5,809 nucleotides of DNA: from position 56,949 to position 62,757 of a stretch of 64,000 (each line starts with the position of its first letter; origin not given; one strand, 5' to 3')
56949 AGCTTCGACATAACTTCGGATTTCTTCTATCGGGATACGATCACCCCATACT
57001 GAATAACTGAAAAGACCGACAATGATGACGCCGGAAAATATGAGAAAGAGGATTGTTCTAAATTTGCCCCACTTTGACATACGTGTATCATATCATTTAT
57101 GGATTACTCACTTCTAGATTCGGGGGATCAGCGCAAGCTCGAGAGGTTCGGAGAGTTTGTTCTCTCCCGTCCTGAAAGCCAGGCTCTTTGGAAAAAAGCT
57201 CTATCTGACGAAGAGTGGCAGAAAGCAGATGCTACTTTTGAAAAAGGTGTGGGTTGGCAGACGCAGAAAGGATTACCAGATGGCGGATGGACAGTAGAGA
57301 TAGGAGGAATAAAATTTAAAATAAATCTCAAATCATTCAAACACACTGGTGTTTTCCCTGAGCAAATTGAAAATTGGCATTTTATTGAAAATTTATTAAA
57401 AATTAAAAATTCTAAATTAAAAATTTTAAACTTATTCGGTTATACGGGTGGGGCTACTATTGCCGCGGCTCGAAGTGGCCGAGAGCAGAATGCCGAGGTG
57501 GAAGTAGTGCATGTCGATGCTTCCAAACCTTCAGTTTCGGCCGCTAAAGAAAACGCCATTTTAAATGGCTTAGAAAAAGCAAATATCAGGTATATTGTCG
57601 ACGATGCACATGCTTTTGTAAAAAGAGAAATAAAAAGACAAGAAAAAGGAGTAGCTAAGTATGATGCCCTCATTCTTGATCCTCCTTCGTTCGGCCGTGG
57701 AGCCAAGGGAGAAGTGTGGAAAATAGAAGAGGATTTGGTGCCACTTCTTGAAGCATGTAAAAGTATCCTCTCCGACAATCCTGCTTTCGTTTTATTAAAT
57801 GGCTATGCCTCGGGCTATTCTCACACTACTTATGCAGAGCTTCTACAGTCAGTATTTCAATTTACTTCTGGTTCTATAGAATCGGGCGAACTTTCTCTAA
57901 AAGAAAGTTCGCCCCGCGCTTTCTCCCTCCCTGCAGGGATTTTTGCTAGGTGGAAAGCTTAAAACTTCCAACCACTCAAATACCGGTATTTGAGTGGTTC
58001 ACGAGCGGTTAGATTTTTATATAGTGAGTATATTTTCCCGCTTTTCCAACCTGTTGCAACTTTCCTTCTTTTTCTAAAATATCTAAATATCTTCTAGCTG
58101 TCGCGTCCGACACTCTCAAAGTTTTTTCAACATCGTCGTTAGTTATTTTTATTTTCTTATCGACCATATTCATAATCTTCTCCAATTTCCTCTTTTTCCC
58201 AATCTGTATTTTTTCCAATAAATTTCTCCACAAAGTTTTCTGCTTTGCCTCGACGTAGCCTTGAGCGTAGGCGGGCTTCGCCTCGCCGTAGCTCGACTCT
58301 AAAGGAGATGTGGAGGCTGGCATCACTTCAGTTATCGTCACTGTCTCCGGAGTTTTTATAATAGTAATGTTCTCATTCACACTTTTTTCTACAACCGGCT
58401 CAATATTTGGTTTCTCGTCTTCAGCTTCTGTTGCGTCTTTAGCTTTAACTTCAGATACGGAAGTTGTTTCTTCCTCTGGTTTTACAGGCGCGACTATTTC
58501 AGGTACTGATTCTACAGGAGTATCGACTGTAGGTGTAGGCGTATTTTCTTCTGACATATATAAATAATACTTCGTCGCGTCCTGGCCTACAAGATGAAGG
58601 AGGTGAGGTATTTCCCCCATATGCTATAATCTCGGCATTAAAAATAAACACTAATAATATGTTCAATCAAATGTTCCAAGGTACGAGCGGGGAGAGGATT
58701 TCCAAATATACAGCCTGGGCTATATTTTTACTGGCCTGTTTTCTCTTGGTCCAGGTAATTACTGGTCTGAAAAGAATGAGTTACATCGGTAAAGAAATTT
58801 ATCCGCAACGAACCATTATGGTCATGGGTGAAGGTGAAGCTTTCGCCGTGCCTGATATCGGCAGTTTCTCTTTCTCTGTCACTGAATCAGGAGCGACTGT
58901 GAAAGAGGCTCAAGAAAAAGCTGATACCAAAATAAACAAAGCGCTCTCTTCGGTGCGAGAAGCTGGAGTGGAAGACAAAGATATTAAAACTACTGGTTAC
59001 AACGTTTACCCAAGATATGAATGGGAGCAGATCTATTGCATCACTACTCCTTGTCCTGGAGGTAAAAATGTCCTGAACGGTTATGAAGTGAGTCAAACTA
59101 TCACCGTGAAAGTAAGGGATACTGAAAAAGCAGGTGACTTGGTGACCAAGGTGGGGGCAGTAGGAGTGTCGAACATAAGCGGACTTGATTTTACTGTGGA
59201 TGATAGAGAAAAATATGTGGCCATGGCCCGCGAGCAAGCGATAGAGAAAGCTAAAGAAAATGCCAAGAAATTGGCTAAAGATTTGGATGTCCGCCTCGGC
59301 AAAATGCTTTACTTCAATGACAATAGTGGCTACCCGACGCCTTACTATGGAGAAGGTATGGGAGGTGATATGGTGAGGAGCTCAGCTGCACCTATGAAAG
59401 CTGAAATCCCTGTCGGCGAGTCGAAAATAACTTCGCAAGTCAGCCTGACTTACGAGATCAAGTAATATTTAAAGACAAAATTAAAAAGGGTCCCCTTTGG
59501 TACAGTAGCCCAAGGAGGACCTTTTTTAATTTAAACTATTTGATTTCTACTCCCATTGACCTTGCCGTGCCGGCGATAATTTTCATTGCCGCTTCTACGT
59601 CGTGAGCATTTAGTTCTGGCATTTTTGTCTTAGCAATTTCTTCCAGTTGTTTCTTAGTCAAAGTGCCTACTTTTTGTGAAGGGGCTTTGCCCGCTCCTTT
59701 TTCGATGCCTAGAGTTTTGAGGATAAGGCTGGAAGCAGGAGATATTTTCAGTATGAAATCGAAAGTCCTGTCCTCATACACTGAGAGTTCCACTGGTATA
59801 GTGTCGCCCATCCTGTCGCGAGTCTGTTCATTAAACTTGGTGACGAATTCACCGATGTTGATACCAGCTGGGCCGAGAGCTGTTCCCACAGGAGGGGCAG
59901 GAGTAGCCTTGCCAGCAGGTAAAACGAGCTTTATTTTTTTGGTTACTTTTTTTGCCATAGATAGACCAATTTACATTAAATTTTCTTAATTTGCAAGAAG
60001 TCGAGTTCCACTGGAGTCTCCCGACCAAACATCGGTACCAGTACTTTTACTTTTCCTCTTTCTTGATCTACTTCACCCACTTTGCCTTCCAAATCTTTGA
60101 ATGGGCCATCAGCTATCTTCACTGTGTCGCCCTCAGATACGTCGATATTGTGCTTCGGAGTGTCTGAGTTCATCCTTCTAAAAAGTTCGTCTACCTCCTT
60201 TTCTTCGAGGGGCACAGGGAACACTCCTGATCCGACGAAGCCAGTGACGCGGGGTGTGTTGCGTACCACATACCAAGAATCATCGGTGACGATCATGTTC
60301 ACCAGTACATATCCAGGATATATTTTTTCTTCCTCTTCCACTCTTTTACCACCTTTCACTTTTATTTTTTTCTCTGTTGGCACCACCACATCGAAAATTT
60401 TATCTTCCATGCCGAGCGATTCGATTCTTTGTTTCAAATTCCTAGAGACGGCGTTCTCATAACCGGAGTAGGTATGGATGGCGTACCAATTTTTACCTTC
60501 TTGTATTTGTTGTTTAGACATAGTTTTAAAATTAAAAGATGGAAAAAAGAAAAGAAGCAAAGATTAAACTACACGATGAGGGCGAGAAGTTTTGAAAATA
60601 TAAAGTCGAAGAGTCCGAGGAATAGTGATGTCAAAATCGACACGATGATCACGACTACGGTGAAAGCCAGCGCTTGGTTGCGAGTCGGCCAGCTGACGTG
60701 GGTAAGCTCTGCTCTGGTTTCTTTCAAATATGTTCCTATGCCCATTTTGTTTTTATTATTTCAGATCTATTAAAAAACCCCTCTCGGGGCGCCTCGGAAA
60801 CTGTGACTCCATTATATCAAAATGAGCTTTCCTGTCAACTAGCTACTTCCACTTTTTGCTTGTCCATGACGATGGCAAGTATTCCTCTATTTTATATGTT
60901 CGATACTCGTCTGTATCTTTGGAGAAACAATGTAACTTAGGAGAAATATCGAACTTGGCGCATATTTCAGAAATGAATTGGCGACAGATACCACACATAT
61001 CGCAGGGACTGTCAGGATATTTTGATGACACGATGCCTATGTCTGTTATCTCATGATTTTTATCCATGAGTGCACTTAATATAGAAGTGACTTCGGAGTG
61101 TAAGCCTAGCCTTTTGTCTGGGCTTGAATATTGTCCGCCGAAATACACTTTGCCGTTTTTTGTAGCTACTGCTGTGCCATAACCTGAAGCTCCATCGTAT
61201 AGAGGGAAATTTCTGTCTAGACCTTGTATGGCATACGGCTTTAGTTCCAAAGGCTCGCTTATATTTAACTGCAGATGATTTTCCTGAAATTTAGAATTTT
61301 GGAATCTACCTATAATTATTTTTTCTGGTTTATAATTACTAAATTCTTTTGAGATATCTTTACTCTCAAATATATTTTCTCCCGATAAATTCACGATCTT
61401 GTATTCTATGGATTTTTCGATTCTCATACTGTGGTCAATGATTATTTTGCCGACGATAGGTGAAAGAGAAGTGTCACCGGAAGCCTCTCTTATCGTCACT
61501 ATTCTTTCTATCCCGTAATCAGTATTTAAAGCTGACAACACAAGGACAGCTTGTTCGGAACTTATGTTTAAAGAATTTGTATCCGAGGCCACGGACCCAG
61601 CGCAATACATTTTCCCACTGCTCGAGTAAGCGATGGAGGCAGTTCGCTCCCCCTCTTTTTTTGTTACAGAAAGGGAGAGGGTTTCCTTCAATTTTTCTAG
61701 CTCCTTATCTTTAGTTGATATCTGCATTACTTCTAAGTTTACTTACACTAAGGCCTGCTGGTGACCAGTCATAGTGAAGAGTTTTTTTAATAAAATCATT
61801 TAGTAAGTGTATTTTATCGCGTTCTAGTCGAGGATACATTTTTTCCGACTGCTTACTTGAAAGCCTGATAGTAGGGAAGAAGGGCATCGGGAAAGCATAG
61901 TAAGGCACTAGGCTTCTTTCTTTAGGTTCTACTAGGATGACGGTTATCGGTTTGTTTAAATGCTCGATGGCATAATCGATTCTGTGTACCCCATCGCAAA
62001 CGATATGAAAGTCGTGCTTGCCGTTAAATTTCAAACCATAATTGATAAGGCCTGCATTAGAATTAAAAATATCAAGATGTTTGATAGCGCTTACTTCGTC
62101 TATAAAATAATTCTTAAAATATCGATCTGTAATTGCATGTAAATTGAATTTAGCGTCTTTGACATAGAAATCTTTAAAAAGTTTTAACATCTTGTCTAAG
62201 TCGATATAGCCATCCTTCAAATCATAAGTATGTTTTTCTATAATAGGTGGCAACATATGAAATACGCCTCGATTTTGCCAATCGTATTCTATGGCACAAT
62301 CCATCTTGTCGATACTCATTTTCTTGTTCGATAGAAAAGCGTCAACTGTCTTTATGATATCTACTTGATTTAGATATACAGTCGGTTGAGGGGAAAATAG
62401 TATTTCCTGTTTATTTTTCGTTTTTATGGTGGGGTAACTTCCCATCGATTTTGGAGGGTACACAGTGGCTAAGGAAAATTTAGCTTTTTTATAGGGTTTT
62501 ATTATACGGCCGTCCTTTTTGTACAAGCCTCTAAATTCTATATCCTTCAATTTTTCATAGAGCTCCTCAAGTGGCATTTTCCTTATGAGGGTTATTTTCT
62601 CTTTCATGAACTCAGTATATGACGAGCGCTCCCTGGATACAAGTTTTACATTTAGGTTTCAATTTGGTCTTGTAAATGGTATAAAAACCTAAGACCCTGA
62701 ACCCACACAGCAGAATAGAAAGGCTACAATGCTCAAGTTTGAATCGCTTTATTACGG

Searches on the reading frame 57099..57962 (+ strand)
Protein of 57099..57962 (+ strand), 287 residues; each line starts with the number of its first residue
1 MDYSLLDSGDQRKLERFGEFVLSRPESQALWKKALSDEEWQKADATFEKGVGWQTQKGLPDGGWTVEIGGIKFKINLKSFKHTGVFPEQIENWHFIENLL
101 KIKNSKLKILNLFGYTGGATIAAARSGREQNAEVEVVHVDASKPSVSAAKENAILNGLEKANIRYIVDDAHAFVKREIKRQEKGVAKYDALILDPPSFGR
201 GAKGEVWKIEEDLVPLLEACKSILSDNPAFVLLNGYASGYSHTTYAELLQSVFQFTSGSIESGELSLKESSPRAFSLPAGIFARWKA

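Call 57: search_protein_families(library=pfam, proteins=[window:57099-57962:+], max_evalue=0.001)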
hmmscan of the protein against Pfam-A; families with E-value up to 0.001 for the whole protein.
window:57099-57962:+ (287 aa): 2 families
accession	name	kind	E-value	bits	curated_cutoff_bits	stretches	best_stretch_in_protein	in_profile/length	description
PF10672.15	Methyltrans_SAM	-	4e-14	53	27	1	56-202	78-210/286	S-adenosylmethionine-dependent methyltransferase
PF13847.12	Methyltransf_31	-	8.3e-05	22.7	27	1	104-193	2-80/145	Methyltransferase domain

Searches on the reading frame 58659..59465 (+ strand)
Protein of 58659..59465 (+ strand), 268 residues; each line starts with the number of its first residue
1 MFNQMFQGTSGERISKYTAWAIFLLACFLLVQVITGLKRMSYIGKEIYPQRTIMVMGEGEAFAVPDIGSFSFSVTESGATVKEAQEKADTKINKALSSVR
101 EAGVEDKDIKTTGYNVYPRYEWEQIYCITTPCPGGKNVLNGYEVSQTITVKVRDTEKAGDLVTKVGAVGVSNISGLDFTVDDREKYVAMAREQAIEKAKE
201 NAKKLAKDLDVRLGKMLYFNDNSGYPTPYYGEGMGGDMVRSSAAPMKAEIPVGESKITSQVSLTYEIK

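Call 57: search_protein_families(library=pfam, proteins=[window:58659-59465:+], max_evalue=0.001)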
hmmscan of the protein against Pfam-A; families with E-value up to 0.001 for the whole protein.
window:58659-59465:+ (268 aa): 1 family
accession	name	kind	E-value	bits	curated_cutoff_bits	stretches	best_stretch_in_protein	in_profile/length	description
PF04402.19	SIMPL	-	7.5e-49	167.2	25.2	1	53-265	1-205/205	Protein of unknown function (DUF541)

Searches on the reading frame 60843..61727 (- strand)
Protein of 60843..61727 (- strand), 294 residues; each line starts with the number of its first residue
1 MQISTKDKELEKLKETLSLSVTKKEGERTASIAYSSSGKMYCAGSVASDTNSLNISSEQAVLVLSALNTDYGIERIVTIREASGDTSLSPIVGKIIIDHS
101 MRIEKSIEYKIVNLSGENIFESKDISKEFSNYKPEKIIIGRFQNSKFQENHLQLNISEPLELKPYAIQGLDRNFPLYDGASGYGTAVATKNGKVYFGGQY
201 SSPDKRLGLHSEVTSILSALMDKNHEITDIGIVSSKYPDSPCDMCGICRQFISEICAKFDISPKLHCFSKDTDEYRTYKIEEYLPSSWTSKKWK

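Call 57: search_protein_families(library=pfam, proteins=[window:60843-61727:-], max_evalue=0.001)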
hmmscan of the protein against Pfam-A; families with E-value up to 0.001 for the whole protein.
window:60843-61727:- (294 aa): 1 family
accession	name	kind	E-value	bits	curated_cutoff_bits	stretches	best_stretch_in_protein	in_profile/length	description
PF00383.29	dCMP_cyt_deam_1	-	0.00081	19.7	25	0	186-256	29-94/102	Cytidine and deoxycytidylate deaminase zinc-binding region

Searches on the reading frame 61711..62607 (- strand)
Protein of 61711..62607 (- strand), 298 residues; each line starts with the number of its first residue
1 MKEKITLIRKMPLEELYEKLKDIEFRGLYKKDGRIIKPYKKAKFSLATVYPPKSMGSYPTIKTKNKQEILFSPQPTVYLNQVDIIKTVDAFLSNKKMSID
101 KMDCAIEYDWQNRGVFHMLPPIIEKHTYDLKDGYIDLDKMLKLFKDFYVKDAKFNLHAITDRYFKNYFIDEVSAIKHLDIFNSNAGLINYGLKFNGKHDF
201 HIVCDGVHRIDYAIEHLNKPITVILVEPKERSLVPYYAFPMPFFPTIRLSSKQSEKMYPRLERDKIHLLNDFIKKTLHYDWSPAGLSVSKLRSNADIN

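Call 9: search_protein_families(library=pfam, proteins=[window:61711-62607:-], max_evalue=0.001)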
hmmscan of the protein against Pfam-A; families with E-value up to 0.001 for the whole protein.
window:61711-62607:- (298 aa): 1 family
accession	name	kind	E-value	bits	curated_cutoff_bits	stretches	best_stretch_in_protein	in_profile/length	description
PF24392.2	Parb-CE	-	0.00012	22.6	23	0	199-242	99-140/147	ParB CE domain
